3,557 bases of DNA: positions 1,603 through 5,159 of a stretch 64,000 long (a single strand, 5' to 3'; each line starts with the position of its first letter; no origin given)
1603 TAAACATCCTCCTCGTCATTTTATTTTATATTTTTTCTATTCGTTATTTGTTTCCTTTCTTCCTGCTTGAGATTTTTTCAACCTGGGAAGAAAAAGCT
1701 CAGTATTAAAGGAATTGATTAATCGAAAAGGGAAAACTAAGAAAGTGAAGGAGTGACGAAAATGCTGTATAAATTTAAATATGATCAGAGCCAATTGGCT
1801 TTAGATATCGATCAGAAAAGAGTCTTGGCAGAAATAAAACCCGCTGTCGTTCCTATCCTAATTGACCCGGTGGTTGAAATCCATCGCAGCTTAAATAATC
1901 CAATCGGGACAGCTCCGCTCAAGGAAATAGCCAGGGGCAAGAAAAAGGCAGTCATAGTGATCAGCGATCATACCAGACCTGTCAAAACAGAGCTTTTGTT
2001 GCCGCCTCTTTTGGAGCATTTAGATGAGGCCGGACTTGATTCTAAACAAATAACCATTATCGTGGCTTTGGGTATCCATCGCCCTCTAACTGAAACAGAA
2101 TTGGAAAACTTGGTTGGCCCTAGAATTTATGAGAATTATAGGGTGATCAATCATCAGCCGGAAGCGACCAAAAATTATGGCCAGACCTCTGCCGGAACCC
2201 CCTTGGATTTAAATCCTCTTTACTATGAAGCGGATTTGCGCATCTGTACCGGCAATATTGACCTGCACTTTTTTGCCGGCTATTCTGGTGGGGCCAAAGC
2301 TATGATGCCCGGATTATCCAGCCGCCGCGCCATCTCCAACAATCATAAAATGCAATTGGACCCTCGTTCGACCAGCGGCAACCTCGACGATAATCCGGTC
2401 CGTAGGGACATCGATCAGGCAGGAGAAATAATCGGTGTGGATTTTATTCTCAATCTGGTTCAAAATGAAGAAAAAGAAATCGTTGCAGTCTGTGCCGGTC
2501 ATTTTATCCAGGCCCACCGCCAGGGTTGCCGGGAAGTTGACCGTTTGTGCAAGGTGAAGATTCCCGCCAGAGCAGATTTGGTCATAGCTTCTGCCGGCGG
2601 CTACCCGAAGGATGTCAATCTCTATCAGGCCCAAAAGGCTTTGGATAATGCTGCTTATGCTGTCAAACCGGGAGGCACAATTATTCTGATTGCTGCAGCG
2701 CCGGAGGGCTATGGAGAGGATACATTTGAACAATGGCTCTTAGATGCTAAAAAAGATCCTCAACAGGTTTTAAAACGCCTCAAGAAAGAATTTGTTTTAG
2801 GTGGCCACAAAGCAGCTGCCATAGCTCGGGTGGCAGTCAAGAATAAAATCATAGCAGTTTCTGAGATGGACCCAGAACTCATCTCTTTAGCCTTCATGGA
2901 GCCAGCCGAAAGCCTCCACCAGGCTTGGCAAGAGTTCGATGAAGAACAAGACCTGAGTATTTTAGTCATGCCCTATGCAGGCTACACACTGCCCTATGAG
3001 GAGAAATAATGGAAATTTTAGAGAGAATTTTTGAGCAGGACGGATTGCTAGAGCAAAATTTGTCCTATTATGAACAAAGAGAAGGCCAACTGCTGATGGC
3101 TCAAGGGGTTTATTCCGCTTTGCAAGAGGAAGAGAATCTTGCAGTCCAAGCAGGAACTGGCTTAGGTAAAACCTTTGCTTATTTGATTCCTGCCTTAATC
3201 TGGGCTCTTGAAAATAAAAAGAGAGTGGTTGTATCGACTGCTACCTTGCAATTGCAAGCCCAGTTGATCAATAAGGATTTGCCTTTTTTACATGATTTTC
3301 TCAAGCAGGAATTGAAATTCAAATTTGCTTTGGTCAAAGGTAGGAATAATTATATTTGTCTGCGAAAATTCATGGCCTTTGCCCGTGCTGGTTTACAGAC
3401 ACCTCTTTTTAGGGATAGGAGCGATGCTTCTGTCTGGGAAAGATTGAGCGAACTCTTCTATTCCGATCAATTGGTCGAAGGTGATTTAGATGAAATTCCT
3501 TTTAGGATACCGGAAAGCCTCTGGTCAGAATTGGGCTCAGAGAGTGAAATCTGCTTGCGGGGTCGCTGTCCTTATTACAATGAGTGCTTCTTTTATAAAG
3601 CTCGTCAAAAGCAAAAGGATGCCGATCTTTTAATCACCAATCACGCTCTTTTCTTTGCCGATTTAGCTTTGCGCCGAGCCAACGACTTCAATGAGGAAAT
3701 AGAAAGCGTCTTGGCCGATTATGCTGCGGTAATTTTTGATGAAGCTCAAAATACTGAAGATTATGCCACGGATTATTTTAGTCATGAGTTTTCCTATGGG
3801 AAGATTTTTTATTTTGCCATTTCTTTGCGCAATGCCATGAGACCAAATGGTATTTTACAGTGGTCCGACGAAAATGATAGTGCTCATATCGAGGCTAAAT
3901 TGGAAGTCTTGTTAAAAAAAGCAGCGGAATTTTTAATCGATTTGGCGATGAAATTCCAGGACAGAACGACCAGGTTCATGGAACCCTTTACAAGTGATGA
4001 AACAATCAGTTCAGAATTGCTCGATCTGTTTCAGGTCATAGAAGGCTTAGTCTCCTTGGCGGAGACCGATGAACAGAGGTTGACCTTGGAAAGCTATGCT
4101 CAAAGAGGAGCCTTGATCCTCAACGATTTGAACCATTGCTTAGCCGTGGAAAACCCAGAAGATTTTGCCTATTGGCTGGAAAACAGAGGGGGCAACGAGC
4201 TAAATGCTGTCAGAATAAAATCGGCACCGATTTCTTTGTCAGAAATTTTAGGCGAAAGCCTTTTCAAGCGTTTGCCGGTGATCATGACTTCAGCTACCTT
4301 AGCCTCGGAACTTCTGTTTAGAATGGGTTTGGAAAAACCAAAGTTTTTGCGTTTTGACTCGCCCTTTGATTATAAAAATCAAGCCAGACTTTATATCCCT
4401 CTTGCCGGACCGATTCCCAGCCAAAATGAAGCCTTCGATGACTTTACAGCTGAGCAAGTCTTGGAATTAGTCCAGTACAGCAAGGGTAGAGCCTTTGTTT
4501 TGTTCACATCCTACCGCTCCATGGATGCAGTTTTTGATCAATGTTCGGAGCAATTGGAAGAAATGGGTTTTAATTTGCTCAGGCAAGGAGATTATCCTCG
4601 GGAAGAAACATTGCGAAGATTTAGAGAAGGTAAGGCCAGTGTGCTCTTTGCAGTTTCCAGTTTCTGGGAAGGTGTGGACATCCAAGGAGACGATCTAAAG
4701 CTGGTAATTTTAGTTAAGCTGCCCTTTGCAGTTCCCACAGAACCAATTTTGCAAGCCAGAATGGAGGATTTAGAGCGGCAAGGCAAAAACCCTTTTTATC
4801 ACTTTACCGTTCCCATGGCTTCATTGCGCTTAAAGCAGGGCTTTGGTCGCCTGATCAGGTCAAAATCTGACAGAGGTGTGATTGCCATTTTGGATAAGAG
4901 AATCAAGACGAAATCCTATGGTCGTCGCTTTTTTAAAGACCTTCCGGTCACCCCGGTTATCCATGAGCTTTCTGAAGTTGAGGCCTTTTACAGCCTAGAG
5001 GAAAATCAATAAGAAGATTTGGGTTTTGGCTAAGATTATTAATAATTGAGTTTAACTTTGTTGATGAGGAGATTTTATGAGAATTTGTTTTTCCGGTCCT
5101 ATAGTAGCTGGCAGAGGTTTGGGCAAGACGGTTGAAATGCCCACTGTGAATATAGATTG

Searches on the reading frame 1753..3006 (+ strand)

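Call 26: search_protein_families(library=pfam, proteins=[window:1753-3006:+], max_evalue=0.00001)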
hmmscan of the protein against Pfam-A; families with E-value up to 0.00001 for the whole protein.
window:1753-3006:+ (418 aa): 2 families
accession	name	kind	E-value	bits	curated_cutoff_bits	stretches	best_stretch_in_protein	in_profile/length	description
PF09861.14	Lar_N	-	2.9e-63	213.2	23.3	1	10-208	1-203/204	Lactate racemase N-terminal domain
PF21113.2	LarA_C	-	2.8e-21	76.5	25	1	272-406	4-144/152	Lactate racemase C-terminal domain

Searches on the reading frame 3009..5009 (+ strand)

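Call 30: search_protein_families(library=pfam, proteins=[window:3009-5009:+], max_evalue=1e-8)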
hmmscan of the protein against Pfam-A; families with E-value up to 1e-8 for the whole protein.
window:3009-5009:+ (667 aa): 2 families
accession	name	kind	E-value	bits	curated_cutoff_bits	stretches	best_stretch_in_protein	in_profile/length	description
PF13307.12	Helicase_C_2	-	1.4e-50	172.1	25.3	1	485-646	2-168/170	Helicase C-terminal domain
PF00270.35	DEAD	-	1.7e-10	41.3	26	0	35-89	8-64/167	DEAD/DEAH box helicase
